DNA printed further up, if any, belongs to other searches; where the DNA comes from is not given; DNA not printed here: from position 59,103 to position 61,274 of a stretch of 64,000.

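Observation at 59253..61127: One ORF fuses a complete two-domain multicopper oxidase to a complete ZIP metal permease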

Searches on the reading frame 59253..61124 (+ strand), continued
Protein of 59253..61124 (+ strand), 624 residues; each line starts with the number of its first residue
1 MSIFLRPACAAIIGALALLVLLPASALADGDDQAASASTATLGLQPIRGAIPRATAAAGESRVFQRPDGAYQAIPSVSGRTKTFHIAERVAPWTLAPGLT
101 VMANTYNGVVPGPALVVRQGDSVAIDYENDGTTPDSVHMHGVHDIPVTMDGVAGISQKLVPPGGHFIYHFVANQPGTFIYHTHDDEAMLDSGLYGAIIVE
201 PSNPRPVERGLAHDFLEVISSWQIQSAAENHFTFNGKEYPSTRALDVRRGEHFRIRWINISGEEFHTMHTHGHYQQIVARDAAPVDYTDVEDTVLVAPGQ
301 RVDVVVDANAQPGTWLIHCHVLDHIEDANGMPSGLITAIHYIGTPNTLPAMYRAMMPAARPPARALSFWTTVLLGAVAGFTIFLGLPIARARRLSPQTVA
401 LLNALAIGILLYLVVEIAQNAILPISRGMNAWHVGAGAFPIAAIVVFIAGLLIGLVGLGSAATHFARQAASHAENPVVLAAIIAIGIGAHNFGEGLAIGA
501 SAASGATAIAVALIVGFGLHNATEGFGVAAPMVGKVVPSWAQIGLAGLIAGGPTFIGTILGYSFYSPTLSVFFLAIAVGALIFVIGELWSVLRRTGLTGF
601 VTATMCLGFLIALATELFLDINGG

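Call 37: predict_structure(alignment_id=A2)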
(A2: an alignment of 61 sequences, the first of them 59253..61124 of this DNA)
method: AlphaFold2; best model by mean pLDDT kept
length: 624 residues; sequences in the alignment: 61
mean_pLDDT: 87.1   pTM: 0.67
mean pLDDT of the five models: 87.1, 87.1, 86.4, 85.0, 82.1
residues with pLDDT >= 90: 389; 70-90: 172; 50-70: 26; < 50: 37
segments of 3 or more residues with pLDDT < 50: 22-51, 359-362
pLDDT, mean of each block of 10 residues (from residue 1): 59 81 43 36 38 65 94 97 96 87 92 98 97 94 94 94 97 97 84 96 95 98 83 96 97 98 94 96 89 97 97 98 89 96 95 71 74 92 93 89 93 92 89 81 96 90 76 78 92 87 75 78 91 92 96 94 83 91 93 88 95 83 62
secondary structure, 60 per line:
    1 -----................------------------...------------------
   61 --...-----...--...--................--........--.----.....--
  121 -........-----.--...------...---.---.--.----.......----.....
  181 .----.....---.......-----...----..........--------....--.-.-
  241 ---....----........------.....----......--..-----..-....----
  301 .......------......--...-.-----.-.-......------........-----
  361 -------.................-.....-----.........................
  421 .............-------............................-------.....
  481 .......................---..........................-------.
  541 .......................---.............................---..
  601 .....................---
elements in order: H6-21 E63-65 E71-73 E76-78 E81-96 E99-106 E114-118 E122-129 E138-140 E165-171 E176-181 H186-190 E194-200 E213-222 E231-234 E244-247 E252-259 E266-270 E275-280 E293-296 E301-307 E314-319 E336-341 H348-355 H368-384 H386-390 H396-433 H441-468 H476-503 H507-532 H540-563 H567-595 H599-621

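Call 46: fold_search(model_id=the predicted structure, library=pdb)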
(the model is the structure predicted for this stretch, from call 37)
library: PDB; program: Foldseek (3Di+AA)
matches with E <= 10: 1149; with E <= 0.001: 582
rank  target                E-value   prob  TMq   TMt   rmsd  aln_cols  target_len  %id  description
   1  2zwn_B                1.0e-26  1.00  0.41  0.80   1.6       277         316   34  Crystal structure of the novel two-domain type laccase from a metagenome (released 2009-04-07)
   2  3g5w_A                1.3e-26  1.00  0.40  0.78   1.5       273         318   32  Crystal structure of Blue Copper Oxidase from Nitrosomonas europaea (released 2009-02-17)
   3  2zwn_A                1.8e-26  1.00  0.41  0.80   1.7       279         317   33  Crystal structure of the novel two-domain type laccase from a metagenome (released 2009-04-07)
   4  3gdc_A                2.1e-23  1.00  0.37  0.78   5.8       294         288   27  Crystal structure of multicopper oxidase (released 2010-03-09)
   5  3gdc_C                3.6e-23  1.00  0.38  0.81   5.7       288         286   27  Crystal structure of multicopper oxidase (released 2010-03-09)
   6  3gdc_B                3.6e-23  1.00  0.37  0.80   5.8       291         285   27  Crystal structure of multicopper oxidase (released 2010-03-09)
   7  7rab_A                9.9e-21  1.00  0.38  0.76   6.0       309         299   25  Crystal structure of a dodecameric multicopper oxidase from M. hydrothermalis in a cubic lattice (released 2021-10-20)
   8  7rab_F                1.9e-20  1.00  0.37  0.76   5.9       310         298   25  Crystal structure of a dodecameric multicopper oxidase from M. hydrothermalis in a cubic lattice (released 2021-10-20)
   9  1aoz_A                1.4e-19  1.00  0.39  0.43   4.9       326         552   20  REFINED CRYSTAL STRUCTURE OF ASCORBATE OXIDASE AT 1.9 ANGSTROMS RESOLUTION (released 1993-10-31)
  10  6vow                  1.6e-19  1.00  0.36  0.54   3.2       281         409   23  Crystal structure of multi-copper oxidase from Pseudomonas Thermotolerans (released 2021-02-03)
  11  9cck_A                1.8e-19  1.00  0.37  0.55   6.0       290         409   24  Multi-copper oxidase with a C-terminal cupredoxin domain from Nitrosopumilus maritimus (released 2025-02-05)
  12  5lwx_A                2.6e-19  1.00  0.37  0.42   3.8       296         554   22  Crystal structure of the H253D mutant of McoG from Aspergillus niger (released 2017-05-03)
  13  3x1b_A                2.6e-19  1.00  0.35  0.44   4.4       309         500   22  Crystal structure of laccase from Lentinus sp. at 1.8 A resolution (released 2014-12-10)
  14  3pxl_A                3.2e-19  1.00  0.37  0.46   3.6       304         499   24  Type-2 Cu-depleted fungus laccase from Trametes hirsuta (released 2011-02-16)
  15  9cck_C                3.4e-19  1.00  0.37  0.72   7.5       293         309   23  Multi-copper oxidase with a C-terminal cupredoxin domain from Nitrosopumilus maritimus (released 2025-02-05)
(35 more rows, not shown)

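Call 50: find_encoding_contigs(protein=P0158, flank=4000, max_places=3)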
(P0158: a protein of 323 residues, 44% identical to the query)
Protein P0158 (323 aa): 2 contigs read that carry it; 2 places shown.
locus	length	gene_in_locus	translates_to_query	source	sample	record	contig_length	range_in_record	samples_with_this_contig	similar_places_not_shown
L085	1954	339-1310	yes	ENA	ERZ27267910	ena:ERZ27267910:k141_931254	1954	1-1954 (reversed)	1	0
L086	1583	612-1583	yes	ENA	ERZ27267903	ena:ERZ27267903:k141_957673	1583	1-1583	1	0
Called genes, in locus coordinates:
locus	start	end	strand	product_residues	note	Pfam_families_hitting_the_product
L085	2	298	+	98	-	?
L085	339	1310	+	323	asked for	PF13473:Cupredoxin_1 (faint), PF07732:Cu-oxidase_3, PF07731:Cu-oxidase_2, PF00394:Cu-oxidase, PF07731:Cu-oxidase_2, PF07732:Cu-oxidase_3 (weak)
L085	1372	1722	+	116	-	PF00156:Pribosyltran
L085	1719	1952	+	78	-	?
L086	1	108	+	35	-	?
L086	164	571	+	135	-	-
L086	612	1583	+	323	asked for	PF13473:Cupredoxin_1 (faint), PF07732:Cu-oxidase_3, PF07731:Cu-oxidase_2, PF00394:Cu-oxidase, PF07731:Cu-oxidase_2, PF07732:Cu-oxidase_3 (weak)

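Call 51: find_encoding_contigs(protein=P0144, flank=4000, max_places=3)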
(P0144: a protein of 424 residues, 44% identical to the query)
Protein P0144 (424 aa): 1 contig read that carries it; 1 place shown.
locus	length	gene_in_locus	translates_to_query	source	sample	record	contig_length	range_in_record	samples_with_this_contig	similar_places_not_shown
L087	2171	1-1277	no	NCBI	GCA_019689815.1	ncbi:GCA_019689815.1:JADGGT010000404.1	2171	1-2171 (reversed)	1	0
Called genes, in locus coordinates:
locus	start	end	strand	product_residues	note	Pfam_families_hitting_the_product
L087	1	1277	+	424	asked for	PF07731:Cu-oxidase_2 (weak), PF07732:Cu-oxidase_3, PF00394:Cu-oxidase, PF07731:Cu-oxidase_2, PF07732:Cu-oxidase_3 (weak)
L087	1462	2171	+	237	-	PF00083:Sugar_tr, PF07690:MFS_1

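Call 52: find_encoding_contigs(protein=P0132, flank=4000, max_places=2)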
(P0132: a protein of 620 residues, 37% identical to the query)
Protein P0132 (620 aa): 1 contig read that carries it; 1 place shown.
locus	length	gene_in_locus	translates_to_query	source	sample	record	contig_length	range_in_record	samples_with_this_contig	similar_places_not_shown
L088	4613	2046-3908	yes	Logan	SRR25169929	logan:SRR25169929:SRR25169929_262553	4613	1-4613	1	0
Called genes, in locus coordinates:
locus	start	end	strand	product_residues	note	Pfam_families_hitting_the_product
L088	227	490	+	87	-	-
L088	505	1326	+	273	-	-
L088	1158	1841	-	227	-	-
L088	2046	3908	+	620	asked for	PF02535:Zip, PF07732:Cu-oxidase_3, PF00394:Cu-oxidase, PF07731:Cu-oxidase_2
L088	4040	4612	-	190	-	?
